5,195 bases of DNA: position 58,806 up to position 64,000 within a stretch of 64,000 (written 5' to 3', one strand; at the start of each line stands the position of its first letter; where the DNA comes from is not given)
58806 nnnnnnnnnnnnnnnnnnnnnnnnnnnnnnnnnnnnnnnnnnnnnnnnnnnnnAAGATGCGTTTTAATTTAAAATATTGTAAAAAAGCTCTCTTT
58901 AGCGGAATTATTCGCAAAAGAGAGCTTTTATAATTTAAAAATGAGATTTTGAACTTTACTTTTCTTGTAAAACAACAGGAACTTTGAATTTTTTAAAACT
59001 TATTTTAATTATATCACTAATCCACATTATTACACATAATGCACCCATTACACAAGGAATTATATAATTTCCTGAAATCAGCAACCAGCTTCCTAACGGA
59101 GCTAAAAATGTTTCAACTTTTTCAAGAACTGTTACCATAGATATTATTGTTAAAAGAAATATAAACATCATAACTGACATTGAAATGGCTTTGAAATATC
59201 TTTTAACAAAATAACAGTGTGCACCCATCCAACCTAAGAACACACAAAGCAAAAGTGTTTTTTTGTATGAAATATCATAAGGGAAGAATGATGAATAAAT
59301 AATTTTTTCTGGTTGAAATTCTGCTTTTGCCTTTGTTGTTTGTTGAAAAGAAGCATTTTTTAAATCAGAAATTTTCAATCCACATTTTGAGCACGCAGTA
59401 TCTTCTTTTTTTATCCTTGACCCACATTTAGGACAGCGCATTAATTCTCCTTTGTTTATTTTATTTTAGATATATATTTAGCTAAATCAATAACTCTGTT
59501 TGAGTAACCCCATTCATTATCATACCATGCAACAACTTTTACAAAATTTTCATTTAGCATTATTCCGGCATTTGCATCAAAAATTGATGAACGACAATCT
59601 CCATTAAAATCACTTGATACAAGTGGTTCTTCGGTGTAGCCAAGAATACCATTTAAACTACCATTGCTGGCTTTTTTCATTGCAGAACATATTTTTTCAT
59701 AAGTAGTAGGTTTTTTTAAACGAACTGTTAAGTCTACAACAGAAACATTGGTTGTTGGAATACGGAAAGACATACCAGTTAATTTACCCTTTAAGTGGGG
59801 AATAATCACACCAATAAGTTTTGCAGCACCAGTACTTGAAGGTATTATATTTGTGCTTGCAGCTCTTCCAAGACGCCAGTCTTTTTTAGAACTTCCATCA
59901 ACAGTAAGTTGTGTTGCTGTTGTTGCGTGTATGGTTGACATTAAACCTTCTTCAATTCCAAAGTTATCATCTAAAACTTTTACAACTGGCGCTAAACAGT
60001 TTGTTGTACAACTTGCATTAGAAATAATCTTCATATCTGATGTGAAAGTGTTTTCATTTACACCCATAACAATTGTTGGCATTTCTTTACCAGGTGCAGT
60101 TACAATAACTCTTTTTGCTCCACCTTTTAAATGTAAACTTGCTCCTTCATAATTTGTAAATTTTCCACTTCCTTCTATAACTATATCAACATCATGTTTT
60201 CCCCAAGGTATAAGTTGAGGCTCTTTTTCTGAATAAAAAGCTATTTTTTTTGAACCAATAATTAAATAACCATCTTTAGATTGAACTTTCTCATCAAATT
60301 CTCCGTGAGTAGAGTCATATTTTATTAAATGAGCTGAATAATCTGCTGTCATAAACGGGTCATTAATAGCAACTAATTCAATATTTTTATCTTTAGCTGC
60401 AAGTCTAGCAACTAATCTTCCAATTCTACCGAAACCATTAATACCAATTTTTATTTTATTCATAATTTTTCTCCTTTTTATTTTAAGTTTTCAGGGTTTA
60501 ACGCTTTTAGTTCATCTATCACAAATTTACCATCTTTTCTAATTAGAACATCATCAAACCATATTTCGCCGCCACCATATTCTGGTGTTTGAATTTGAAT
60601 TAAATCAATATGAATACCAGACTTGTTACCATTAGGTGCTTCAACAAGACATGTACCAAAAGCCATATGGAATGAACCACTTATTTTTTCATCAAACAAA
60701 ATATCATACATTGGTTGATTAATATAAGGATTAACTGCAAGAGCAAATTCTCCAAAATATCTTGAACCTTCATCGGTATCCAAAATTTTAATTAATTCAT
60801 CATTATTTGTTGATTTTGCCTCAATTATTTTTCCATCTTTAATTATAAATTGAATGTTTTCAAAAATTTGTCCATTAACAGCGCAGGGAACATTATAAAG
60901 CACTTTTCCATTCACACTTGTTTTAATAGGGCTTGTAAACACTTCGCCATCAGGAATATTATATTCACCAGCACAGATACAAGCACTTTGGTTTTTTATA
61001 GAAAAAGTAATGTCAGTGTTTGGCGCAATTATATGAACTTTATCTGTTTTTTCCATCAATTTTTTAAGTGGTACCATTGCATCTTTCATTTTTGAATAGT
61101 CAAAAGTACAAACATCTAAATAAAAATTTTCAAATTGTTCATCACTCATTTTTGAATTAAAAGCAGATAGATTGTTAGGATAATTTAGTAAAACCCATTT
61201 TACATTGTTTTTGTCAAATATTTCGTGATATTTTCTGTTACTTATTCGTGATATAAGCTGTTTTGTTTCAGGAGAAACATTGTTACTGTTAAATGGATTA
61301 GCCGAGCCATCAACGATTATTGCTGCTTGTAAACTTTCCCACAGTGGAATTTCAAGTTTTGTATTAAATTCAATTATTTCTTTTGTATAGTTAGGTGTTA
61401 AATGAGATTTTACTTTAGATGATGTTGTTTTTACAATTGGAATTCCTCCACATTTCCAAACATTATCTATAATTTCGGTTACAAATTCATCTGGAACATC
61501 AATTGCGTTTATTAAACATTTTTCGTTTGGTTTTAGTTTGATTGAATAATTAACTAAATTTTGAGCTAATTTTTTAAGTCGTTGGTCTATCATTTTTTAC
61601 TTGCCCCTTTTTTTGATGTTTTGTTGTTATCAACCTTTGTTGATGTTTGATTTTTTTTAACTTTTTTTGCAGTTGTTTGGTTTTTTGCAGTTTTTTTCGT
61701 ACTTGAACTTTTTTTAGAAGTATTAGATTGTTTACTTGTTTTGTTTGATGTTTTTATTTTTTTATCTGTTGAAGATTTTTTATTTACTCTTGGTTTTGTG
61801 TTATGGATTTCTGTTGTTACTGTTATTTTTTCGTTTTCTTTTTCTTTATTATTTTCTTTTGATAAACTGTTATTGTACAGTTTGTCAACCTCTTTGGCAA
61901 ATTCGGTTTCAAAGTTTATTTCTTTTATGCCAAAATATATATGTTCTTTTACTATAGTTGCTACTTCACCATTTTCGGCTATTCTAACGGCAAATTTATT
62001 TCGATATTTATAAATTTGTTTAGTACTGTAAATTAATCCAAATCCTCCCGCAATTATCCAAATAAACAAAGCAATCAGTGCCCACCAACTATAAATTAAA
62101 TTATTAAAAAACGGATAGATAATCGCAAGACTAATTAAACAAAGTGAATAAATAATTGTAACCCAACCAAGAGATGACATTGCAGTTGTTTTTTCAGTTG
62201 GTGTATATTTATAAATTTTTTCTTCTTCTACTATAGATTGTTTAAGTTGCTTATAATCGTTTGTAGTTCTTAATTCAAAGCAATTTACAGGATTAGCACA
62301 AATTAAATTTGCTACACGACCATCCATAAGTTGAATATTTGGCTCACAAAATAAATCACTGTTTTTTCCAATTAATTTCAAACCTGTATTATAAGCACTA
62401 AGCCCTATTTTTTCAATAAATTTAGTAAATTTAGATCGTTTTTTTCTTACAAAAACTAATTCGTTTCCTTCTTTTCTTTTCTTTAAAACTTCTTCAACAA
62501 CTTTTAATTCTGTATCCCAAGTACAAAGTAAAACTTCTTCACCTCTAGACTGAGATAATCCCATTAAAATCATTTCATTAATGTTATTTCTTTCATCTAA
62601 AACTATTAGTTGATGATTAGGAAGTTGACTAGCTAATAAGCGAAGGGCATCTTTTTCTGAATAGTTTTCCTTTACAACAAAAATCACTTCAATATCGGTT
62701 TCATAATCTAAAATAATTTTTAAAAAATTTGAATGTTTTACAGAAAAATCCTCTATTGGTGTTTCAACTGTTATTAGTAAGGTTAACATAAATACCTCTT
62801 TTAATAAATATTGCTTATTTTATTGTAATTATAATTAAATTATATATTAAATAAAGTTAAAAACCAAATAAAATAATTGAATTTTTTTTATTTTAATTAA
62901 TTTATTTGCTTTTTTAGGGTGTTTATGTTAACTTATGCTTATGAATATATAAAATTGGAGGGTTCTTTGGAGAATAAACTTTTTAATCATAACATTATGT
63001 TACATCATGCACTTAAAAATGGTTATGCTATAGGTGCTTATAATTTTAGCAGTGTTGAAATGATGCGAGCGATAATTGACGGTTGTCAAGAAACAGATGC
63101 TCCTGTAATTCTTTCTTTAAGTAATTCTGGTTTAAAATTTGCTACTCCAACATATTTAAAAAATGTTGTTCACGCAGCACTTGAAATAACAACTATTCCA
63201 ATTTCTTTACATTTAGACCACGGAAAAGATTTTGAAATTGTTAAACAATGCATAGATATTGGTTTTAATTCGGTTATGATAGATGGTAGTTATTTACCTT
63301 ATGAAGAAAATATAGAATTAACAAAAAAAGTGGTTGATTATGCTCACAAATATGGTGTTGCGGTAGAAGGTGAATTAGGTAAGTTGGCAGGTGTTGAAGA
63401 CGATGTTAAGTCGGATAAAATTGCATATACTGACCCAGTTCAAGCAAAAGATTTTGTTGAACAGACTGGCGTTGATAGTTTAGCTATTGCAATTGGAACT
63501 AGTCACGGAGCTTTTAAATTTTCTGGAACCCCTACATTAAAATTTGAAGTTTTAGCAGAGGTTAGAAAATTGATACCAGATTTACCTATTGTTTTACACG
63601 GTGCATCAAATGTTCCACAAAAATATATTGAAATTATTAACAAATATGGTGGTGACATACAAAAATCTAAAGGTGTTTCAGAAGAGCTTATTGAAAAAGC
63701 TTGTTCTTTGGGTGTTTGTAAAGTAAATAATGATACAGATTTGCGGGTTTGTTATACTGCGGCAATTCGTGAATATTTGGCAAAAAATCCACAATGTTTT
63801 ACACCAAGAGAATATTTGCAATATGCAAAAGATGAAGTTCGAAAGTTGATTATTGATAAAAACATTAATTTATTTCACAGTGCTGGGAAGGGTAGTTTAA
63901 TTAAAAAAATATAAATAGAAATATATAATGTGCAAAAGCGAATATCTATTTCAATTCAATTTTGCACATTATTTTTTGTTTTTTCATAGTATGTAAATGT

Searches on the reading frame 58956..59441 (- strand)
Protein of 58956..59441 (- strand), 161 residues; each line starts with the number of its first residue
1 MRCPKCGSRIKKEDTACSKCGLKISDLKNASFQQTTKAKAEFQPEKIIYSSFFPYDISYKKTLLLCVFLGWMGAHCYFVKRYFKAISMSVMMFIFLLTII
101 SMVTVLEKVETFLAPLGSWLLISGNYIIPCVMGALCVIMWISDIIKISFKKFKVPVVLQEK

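Call 13: search_protein_families(library=pfam, proteins=[window:58956-59441:-], max_evalue=0.01)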
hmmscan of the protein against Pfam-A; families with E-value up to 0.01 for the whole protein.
window:58956-59441:- (161 aa): 5 families
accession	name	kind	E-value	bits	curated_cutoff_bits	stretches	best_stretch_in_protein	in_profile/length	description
PF13248.11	Zn_ribbon_3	-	2.1e-06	27.4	27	1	2-24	4-26/26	zinc-ribbon domain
PF13240.11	Zn_Ribbon_1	-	1.2e-05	25.4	25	1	3-21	2-20/23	zinc-ribbon domain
PF08271.17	Zn_Ribbon_TF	-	0.00018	21.5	29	1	1-27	1-32/43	TFIIB zinc-binding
PF05154.21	TM2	-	0.00089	19.9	27.9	1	60-103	6-48/51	TM2 domain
PF12773.13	DZR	-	0.001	19.6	27.3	1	3-21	27-45/45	Double zinc ribbon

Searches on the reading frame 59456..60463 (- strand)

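Call 13: search_protein_families(library=pfam, proteins=[window:59456-60463:-], max_evalue=0.01)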
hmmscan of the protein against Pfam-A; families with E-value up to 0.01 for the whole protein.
window:59456-60463:- (335 aa): 3 families
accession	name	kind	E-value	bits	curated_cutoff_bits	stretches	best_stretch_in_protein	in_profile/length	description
PF02800.25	Gp_dh_C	-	6e-68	227.8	24.4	1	157-314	1-158/158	Glyceraldehyde 3-phosphate dehydrogenase, C-terminal domain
PF00044.30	Gp_dh_N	-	3.4e-37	127.2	31.7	1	4-104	1-100/101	Glyceraldehyde 3-phosphate dehydrogenase, NAD binding domain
PF01113.26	DapB_N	-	0.0033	18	25.6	1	4-36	1-34/124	Dihydrodipicolinate reductase, N-terminus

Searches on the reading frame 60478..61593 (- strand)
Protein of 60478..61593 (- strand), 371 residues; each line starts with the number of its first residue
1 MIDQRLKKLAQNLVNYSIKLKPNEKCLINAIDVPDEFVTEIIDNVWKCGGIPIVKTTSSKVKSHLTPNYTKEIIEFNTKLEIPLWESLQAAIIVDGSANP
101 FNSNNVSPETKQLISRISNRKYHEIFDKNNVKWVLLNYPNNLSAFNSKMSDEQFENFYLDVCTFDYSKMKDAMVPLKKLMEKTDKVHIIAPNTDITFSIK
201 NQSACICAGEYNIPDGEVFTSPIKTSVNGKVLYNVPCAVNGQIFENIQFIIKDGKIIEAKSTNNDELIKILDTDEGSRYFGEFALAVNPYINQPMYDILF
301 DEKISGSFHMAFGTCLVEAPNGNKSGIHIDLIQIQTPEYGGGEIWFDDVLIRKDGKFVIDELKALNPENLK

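Call 13: search_protein_families(library=pfam, proteins=[window:60478-61593:-], max_evalue=0.01)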
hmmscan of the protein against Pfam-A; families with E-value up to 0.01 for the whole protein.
window:60478-61593:- (371 aa): 1 family
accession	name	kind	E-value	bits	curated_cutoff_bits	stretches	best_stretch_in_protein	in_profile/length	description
PF02073.20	Peptidase_M29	-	1.8e-47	162.5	27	1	3-330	2-378/406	Thermophilic metalloprotease (M29)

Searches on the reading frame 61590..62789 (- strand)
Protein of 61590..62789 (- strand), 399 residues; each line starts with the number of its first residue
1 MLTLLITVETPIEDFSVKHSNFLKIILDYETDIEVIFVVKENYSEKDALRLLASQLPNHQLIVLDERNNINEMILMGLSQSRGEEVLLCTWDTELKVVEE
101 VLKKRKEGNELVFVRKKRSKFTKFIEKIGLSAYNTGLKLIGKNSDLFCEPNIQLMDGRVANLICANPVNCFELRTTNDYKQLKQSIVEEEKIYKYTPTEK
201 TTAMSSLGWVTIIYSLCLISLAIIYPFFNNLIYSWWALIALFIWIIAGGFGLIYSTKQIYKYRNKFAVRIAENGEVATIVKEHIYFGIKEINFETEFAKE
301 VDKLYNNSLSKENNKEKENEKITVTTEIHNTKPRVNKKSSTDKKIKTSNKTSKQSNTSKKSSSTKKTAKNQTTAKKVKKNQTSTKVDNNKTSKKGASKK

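Call 13: search_protein_families(library=pfam, proteins=[window:61590-62789:-], max_evalue=0.01)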
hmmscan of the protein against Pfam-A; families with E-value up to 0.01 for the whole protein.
window:61590-62789:- (399 aa): 1 family
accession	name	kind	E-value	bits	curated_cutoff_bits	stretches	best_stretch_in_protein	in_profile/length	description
PF20990.2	DUF2207_C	-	0.0016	18.6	33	1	176-255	108-186/247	Predicted membrane protein (DUF2207) C-terminal domain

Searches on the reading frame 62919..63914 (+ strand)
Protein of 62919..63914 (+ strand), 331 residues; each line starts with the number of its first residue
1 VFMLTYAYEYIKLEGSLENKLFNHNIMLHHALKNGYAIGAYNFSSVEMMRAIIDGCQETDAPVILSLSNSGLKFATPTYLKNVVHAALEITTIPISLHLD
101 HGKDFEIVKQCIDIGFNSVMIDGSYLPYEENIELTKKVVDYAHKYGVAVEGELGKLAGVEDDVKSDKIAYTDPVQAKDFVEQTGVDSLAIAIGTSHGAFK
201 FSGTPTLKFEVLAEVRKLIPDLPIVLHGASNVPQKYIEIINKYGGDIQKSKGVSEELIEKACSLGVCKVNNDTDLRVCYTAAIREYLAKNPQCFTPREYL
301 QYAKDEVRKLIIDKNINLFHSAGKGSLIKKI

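Call 13: search_protein_families(library=pfam, proteins=[window:62919-63914:+], max_evalue=0.01)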
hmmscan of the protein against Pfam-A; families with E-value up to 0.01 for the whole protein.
window:62919-63914:+ (331 aa): 1 family
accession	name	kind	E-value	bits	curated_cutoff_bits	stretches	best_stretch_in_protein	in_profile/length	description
PF01116.26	F_bP_aldolase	-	3.1e-94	316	25.5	1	25-324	4-277/277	Fructose-bisphosphate aldolase class-II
